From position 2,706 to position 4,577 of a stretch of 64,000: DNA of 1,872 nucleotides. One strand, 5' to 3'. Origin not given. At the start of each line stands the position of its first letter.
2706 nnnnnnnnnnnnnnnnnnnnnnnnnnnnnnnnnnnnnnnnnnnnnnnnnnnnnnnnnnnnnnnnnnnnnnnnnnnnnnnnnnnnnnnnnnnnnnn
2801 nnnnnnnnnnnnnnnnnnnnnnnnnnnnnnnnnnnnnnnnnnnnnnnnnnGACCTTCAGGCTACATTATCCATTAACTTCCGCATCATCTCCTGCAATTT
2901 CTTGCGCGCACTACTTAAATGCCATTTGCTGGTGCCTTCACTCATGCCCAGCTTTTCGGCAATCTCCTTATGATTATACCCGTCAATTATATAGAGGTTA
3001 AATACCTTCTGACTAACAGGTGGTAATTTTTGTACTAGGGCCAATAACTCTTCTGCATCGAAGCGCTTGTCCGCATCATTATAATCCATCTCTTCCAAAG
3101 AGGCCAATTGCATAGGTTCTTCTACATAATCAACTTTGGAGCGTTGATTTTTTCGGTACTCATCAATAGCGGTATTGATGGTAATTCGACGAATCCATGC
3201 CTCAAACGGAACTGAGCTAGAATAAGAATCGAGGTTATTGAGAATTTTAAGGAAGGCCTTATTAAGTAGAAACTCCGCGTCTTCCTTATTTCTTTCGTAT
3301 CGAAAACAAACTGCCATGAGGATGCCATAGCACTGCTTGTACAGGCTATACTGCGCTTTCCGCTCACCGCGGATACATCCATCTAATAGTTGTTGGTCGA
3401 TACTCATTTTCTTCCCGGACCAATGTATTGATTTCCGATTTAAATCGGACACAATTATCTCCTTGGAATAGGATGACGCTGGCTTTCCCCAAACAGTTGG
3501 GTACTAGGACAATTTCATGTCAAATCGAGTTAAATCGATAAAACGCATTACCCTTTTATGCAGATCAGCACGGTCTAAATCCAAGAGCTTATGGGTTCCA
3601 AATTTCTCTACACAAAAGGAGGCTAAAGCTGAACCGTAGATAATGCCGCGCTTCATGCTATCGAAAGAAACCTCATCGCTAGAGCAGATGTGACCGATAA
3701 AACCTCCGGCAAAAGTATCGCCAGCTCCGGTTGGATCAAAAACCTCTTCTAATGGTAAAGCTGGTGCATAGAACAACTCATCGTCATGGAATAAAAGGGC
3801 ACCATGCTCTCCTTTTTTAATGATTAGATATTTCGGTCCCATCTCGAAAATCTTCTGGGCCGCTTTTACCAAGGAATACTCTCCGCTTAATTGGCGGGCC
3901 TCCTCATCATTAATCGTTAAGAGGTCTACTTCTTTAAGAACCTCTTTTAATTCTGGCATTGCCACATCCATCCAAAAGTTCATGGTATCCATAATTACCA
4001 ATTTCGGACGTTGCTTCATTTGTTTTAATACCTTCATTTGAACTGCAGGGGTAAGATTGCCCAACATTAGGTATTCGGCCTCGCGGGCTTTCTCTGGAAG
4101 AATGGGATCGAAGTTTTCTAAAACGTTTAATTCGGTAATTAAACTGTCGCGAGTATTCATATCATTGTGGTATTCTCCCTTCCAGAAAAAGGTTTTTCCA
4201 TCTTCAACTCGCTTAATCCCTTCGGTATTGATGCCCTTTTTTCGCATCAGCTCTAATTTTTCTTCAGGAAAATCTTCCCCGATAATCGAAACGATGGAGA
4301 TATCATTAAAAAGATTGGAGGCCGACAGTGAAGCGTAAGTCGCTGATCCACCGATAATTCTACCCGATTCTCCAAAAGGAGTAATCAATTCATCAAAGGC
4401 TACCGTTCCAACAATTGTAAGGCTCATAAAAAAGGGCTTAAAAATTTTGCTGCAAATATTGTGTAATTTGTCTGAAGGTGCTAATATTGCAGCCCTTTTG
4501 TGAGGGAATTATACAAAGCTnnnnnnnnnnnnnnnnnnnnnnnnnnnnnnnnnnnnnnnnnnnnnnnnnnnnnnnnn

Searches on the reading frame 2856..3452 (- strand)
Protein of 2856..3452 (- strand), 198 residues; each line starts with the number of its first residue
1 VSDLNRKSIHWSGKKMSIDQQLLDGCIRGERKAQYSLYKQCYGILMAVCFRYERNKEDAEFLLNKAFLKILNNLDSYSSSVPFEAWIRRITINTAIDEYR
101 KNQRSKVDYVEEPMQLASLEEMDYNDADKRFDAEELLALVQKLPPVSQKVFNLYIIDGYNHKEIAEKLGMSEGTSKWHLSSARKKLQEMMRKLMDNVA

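Call 4: search_protein_families(library=pfam, proteins=[window:2856-3452:-], max_evalue=1)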
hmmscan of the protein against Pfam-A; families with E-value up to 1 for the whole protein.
window:2856-3452:- (198 aa): 11 families
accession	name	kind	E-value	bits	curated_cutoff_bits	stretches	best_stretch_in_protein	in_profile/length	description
PF08281.18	Sigma70_r4_2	-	9.9e-15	54.4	25.7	1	134-186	2-54/54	Sigma-70, region 4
PF04542.20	Sigma70_r2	-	7.3e-13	48.6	24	1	37-104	1-70/71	Sigma-70 region 2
PF07638.17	Sigma70_ECF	-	4.3e-12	46.7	21.1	1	21-191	6-184/185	ECF sigma factor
PF04545.22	Sigma70_r4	-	2.1e-07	30.8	24.1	1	141-188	3-50/50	Sigma-70, region 4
PF00196.25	GerE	-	3.5e-05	23.8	23.5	1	154-187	13-46/57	Bacterial regulatory proteins, luxR family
PF13412.12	HTH_24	-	0.0038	17.2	21.9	1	160-180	19-39/48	Winged helix-turn-helix DNA-binding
PF04967.18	HTH_10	-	0.009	16.2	23.1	1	161-186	26-51/53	HTH DNA binding domain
PF04297.20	UPF0122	-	0.032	14.9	22.7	1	129-193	3-68/101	Putative helix-turn-helix protein, YlxM / p13 like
PF14493.12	HTH_40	-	0.052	14.3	27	1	148-187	3-41/89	Helix-turn-helix domain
PF03333.19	PapB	-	0.096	13.2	29.4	1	132-193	24-84/91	Adhesin biosynthesis transcription regulatory protein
PF13384.12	HTH_23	-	0.15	12.4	24.6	1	154-174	14-33/50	Homeodomain-like domain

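Call 5: search_protein_families(library=ncbifam, proteins=[window:2856-3452:-], max_evalue=1)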
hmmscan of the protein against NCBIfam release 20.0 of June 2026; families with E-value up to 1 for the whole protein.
window:2856-3452:- (198 aa): 102 families (the best 25 are shown)
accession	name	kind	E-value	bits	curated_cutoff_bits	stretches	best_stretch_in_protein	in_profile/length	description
TIGR02937.1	sigma70-ECF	superfamily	2.1e-26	92.5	42.9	1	36-190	5-165/165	sigma-70 family RNA polymerase sigma factor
TIGR02985.1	Sig70_bacteroi1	subfamily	7.8e-24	84.7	126.4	1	36-188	5-160/162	RNA polymerase sigma-70 factor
NF058625.1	sigma_PG0214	equivalog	6.6e-22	78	130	1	43-194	15-165/170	GFO_1088 family ECF-type sigma factor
NF007216.0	PRK09638.1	equivalog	4.1e-20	72.3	194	1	19-191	5-175/180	RNA polymerase sigma factor SigY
NF007215.0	PRK09637.1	equivalog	5.4e-19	68.9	212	1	54-191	23-155/181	RNA polymerase sigma factor SigZ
NF007225.0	PRK09643.1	equivalog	1.2e-18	67.6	190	1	16-196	11-188/204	RNA polymerase sigma factor SigM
NF009174.0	PRK12522.1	equivalog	3.4e-18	66.2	217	1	45-194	16-171/175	RNA polymerase sigma factor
TIGR02950.1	SigM_subfam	subfamily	3.7e-18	65.9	147.95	1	37-190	5-158/159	RNA polymerase sigma factor, SigM family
TIGR02952.1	Sig70_famx2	equivalog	5.4e-18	65.5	206.45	1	33-190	12-170/170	ECF subfamily RNA polymerase sigma factor, BldN family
NF009189.0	PRK12537.1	equivalog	1.1e-17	64.1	261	1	21-190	12-181/182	RNA polymerase sigma factor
TIGR02959.1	SigZ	equivalog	1.3e-17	64.1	168.65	1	55-191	18-149/170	RNA polymerase sigma factor SigZ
TIGR02947.1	SigH_actino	hypoth_equivalog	1.2e-16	61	251.55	1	37-191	20-180/193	RNA polymerase sigma-70 factor, TIGR02947 family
TIGR02954.1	Sig70_famx3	hypoth_equivalog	1.5e-16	60.6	188.5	1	21-192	5-169/170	RNA polymerase sigma-70 factor, TIGR02954 family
NF009166.1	PRK12513.1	equivalog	1.8e-16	60.5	206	1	17-192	7-188/193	RNA polymerase sigma factor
NF008888.0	PRK11922.1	equivalog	2e-16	60.3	204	1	30-197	28-203/231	RNA polymerase sigma factor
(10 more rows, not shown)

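Call 77: search_solved_structures(query=window:2856-3407:-, max_evalue=0.00001)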
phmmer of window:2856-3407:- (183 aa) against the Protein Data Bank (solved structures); distinct sequences matched with E-value up to 0.00001: 12.
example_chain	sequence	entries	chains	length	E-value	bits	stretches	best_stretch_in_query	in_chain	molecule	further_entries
9m9d_F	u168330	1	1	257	5.8e-12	49.2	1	30-174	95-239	ECF RNA polymerase sigma factor SigE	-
9m9e_F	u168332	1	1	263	6.2e-12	49.1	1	30-174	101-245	ECF RNA polymerase sigma factor SigE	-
9m98_F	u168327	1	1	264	6.2e-12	49.1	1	30-174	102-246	ECF RNA polymerase sigma factor SigE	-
5zx2_F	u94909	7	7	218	6.4e-11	45.8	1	24-175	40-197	ECF RNA polymerase sigma factor SigH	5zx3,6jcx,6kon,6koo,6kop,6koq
6jcy_F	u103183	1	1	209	6.6e-11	45.7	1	24-175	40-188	ECF RNA polymerase sigma factor SigH,ECF RNA polymerase sigma factor SigE,ECF RNA polymera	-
5wuq_A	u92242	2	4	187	7.5e-09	39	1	30-177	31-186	ECF RNA polymerase sigma factor SigW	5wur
1or7_A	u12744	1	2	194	7.2e-08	35.8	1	4-178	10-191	RNA polymerase sigma-E factor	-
8z6g_B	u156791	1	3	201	9.2e-08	35.5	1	4-179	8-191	RNA polymerase sigma factor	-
6in7_B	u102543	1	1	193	9.9e-08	35.4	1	4-179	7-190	RNA polymerase sigma-H factor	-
6jbq_F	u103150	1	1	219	1e-07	35.3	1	4-178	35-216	ECF RNA polymerase sigma-E factor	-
1h3l_A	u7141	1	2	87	4.9e-06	29.9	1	30-90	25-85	RNA POLYMERASE SIGMA FACTOR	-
7qh5_A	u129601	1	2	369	5.9e-06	29.6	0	35-84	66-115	RNA polymerase sigma factor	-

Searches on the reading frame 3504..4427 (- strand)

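Call 4: search_protein_families(library=pfam, proteins=[window:3504-4427:-], max_evalue=1)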
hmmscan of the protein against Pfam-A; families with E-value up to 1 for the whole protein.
window:3504-4427:- (307 aa): 2 families
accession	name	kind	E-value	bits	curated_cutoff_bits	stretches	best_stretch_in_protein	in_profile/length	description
PF00294.29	PfkB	-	5.2e-32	111.8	25.8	1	24-279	34-296/302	pfkB family carbohydrate kinase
PF08543.17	Phos_pyr_kin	-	2.8e-05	24.1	27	1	144-241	96-205/246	Phosphomethylpyrimidine kinase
